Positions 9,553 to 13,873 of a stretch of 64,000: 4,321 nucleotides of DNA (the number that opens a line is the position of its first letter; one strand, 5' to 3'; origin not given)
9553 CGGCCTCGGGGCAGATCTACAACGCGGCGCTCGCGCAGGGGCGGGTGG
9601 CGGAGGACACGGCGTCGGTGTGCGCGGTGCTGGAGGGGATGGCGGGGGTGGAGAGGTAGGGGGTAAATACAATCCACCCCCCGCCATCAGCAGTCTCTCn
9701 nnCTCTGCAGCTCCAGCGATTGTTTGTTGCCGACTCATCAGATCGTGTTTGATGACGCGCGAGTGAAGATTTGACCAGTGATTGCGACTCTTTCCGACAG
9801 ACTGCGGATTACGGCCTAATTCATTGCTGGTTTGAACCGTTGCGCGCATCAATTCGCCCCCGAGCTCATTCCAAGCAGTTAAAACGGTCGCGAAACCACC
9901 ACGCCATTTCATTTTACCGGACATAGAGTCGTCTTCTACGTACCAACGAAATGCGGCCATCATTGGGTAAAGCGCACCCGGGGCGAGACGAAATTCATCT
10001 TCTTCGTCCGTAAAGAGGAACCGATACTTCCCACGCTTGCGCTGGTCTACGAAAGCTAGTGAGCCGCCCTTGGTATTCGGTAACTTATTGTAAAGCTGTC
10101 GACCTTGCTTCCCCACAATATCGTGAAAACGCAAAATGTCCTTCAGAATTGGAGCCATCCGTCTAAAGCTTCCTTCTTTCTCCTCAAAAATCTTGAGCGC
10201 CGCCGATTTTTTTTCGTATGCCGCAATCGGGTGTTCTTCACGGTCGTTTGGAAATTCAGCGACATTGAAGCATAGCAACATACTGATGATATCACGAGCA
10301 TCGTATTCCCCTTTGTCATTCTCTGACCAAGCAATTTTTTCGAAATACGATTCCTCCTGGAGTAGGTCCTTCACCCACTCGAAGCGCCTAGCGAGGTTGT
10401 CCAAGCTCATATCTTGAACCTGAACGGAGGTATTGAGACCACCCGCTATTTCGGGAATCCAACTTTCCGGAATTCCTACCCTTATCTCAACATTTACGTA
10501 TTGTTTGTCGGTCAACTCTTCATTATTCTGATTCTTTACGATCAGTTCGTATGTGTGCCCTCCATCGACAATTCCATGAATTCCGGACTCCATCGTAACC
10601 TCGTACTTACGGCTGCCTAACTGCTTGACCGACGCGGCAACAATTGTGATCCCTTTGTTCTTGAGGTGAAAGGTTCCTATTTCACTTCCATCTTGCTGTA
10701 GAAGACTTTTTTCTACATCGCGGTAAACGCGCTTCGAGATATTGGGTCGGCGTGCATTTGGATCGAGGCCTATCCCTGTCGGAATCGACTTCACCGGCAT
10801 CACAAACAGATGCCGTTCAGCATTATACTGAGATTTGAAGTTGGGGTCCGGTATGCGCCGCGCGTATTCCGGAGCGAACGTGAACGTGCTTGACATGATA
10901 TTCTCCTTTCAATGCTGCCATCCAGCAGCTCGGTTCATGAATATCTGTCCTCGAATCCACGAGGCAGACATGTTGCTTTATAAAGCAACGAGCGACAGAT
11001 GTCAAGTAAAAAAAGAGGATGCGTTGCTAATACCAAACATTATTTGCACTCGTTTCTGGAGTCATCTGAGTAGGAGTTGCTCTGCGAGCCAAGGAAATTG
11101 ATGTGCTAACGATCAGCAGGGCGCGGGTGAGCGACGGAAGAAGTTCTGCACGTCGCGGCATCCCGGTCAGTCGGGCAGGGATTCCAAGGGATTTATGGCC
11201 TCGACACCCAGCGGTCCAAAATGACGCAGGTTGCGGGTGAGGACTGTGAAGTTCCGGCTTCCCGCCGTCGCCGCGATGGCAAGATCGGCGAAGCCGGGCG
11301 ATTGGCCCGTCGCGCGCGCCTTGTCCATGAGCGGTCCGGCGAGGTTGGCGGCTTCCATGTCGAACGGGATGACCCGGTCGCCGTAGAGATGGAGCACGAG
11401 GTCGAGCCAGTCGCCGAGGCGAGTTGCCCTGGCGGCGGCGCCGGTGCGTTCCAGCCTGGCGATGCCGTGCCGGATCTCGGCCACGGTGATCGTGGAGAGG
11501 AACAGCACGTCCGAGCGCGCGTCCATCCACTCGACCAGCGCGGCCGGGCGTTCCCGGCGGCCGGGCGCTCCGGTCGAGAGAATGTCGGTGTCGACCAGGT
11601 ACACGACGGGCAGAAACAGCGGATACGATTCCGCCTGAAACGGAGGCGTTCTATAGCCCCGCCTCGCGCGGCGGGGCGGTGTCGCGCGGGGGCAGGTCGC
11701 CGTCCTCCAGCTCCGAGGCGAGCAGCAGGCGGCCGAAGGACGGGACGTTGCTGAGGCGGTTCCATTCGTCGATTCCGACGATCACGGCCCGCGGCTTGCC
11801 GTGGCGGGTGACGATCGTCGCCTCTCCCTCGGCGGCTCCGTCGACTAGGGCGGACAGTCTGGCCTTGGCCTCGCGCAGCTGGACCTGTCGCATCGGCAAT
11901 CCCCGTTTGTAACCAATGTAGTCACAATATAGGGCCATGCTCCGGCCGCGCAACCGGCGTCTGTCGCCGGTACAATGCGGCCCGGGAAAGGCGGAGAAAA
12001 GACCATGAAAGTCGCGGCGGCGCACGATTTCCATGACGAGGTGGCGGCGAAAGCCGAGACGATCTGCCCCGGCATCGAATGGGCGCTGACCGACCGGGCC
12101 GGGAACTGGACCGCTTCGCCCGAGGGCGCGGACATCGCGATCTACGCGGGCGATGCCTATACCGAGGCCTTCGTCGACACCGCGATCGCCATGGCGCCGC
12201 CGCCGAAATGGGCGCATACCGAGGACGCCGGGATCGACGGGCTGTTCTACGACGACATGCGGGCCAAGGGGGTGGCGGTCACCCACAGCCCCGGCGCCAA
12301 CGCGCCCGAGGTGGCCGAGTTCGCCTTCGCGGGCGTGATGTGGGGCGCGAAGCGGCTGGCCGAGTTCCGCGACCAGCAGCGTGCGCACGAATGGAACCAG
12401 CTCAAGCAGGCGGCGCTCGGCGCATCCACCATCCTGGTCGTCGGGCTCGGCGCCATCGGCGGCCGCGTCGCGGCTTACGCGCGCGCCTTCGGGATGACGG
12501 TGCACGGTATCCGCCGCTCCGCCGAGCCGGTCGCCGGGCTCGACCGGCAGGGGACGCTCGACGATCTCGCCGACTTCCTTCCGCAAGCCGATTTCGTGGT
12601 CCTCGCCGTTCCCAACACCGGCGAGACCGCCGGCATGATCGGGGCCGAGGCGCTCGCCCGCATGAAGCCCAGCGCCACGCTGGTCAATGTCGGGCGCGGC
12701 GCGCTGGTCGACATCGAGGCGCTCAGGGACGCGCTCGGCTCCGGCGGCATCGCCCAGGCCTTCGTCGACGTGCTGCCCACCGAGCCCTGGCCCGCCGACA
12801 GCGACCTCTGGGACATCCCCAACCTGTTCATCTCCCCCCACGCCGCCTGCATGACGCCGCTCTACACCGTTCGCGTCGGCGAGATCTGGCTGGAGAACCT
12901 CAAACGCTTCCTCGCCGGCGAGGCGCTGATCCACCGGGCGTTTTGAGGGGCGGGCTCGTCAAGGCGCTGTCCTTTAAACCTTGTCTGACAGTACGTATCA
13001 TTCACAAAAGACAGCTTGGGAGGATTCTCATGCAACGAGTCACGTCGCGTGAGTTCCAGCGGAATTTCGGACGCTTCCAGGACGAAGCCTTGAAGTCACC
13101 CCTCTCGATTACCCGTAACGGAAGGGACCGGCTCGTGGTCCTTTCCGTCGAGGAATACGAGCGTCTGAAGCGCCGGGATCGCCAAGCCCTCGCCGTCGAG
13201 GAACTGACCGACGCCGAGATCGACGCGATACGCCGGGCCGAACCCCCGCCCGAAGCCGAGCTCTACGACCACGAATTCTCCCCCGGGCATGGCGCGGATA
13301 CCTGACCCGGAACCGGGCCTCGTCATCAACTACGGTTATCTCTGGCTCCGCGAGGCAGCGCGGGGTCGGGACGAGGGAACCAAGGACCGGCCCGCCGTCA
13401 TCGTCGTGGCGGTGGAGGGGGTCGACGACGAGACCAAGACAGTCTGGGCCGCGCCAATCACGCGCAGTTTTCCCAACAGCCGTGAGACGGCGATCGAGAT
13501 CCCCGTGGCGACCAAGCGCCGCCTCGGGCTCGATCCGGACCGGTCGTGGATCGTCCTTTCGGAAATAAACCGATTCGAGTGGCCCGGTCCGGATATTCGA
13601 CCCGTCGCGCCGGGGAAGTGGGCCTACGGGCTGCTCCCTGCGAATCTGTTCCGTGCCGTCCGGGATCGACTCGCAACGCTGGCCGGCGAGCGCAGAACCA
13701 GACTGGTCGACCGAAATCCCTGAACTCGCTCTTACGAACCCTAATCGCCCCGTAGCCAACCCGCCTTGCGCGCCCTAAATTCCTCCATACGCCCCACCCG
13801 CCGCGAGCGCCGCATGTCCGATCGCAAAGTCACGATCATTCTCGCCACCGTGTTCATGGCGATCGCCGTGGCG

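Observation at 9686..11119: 1.4-kb low-GC insertion carrying a solitary AIPR-like gene: candidate uncharacterised single-gene anti-phage module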

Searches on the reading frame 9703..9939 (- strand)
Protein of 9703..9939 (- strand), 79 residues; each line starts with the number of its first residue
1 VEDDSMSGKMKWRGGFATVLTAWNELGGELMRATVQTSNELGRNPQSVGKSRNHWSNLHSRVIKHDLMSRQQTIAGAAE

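Call 87: search_protein_families(library=pfam, proteins=[window:9703-9939:-], max_evalue=10)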
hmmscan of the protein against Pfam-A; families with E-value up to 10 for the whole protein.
window:9703-9939:- (79 aa): 0 families

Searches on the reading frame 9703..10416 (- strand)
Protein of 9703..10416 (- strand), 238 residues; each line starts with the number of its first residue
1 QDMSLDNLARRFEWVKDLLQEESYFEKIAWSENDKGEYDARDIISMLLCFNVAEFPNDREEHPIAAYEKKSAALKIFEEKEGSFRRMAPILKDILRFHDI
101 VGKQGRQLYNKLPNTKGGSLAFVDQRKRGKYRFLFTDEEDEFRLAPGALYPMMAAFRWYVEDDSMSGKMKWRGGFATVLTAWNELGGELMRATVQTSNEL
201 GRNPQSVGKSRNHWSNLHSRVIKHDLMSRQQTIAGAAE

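Call 87: search_protein_families(library=pfam, proteins=[window:9703-10416:-], max_evalue=10)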
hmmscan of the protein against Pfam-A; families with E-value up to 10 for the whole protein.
window:9703-10416:- (238 aa): 1 family
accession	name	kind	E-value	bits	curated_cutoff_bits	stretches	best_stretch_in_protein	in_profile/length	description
PF00178.28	Ets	-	0.036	14.8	26.9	1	12-78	3-63/81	Ets-domain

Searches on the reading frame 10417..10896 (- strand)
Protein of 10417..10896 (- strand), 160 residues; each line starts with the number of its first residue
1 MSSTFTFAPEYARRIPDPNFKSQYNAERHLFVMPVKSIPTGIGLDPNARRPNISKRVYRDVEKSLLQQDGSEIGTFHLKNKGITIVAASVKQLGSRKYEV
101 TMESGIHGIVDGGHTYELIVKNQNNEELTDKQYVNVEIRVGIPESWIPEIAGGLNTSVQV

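Call 76: predict_structure(alignment_id=A5)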
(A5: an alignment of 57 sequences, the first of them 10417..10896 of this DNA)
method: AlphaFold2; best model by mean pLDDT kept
length: 160 residues; sequences in the alignment: 57
mean_pLDDT: 91.9   pTM: 0.87
mean pLDDT of the five models: 91.9, 91.5, 90.8, 90.6, 90.2
residues with pLDDT >= 90: 131; 70-90: 15; 50-70: 11; < 50: 3
segments of 3 or more residues with pLDDT < 50: 158-160
pLDDT, mean of each block of 10 residues (from residue 1): 97 98 98 98 75 74 95 95 97 97 96 94 96 98 95 66
secondary structure, 60 per line:
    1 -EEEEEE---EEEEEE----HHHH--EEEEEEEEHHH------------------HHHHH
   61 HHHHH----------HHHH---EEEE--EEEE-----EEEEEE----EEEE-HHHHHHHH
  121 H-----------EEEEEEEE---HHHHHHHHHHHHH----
elements in order: E2-7 E11-16 H21-24 E27-34 H56-65 H76-79 E83-86 E89-92 E98-103 E108-111 H113-121 E133-140 H144-156

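Call 79: fold_search(model_id=the predicted structure, library=pdb)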
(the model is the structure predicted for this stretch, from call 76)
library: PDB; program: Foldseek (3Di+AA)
matches with E <= 10: 256; with E <= 0.001: 0
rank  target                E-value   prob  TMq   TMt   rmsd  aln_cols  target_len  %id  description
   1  4lt6_B                1.4e-01  0.09  0.16  0.08  13.5       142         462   13  Crystal Structure of human poly(A) polymerase gamma (released 2013-10-09)
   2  1vlr_A                3.1e-01  0.05  0.16  0.11  14.8       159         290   12  Crystal structure of mRNA decapping enzyme (DcpS) from Mus musculus at 1.83 A resolution (released 2004-08-24)
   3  4z1z_A                4.0e-01  0.06  0.14  0.09  13.2       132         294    9  Crystal Structure of Meganuclease I-SmaMI Bound to Uncleaveable DNA with a TTCT Central Four (released 2016-03-30)
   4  1ie0                  4.5e-01  0.04  0.15  0.15  15.4       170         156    9  CRYSTAL STRUCTURE OF LUXS (released 2001-10-03)
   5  9znf_AJ               6.1e-01  0.02  0.12  0.11  15.9       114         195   10  Cryo-EM structure of the Methanosarcina acetivorans 70S ribosome in complex with SriA and SriB (released 2026-01-28)
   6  1j98                  8.8e-01  0.04  0.16  0.16  12.9       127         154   11  The 1.2 Angstrom Structure of Bacillus subtilis LuxS (released 2001-06-06)
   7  2a1b_A                9.3e-01  0.04  0.12  0.17   8.2        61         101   10  Carboxysome shell protein ccmK2 (released 2005-08-09)
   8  2fqo                  1.1e+00  0.03  0.16  0.17  13.0       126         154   11  Crystal structure of B. subtilis LuxS in complex with (2S)-2-Amino-4-[(2R,3R)-2,3-dihydroxy-3-N- hydroxycarbamoyl-propyl (released 2006-05-30)
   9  6vu7_B                1.2e+00  0.04  0.17  0.18  12.7       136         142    8  Crystal structure of YbjN, a putative transcription regulator from E. coli (released 2020-03-11)
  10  4nwn_A                1.2e+00  0.03  0.16  0.14   8.9        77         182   19  Computationally Designed Two-Component Self-Assembling Tetrahedral Cage T32-28 (released 2014-05-28)
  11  4tzj                  1.3e+00  0.01  0.12  0.09  16.2       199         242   11  Structure of C. elegans HIM-3 bound to HTP-3 closure motif-4 (released 2014-11-19)
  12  6qn1_AD               1.3e+00  0.03  0.13  0.20  10.8        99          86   13  T=4 quasi-symmetric bacterial microcompartment particle (released 2019-12-25)
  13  5c2u_A                1.3e+00  0.02  0.11  0.13  12.2        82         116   16  Ferredoxin-like domain of nucleoporin Nup54 bound to a nanobody (released 2015-08-26)
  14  5vja_D                1.4e+00  0.03  0.11  0.07  13.7        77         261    8  Crystal Structure of human zipper-interacting protein kinase (ZIPK, alias DAPK3) in complex with a pyrazolo[3,4-d]pyri (released 2018-08-08)
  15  5l38_A                1.4e+00  0.03  0.14  0.19  10.8       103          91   16  The structure of the hexagonal shell protein MSM0272 from the RMM microcompartment (released 2016-12-14)
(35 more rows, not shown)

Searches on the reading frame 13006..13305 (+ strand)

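Call 99: search_protein_families(library=pfam, proteins=[window:13006-13305:+], max_evalue=0.01)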
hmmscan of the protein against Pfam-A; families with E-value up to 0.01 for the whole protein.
window:13006-13305:+ (99 aa): 1 family
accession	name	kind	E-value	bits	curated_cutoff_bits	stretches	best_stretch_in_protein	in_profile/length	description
PF02604.26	PhdYeFM_antitox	-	1.8e-12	47.3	29.8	1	9-79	1-72/74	Antitoxin Phd_YefM, type II toxin-antitoxin system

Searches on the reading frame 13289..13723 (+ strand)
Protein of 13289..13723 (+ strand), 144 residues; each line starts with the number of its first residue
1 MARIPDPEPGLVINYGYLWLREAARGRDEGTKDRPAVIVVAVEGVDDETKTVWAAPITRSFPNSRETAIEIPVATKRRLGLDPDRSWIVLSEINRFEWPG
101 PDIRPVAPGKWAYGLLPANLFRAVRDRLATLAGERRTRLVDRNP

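Call 99: search_protein_families(library=pfam, proteins=[window:13289-13723:+], max_evalue=0.01)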
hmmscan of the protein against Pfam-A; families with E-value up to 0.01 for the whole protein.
window:13289-13723:+ (144 aa): 1 family
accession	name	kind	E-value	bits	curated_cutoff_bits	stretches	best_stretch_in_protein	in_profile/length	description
PF02452.23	PemK_toxin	-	5.9e-05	23.7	23.1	1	27-96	15-81/109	PemK-like, MazF-like toxin of type II toxin-antitoxin system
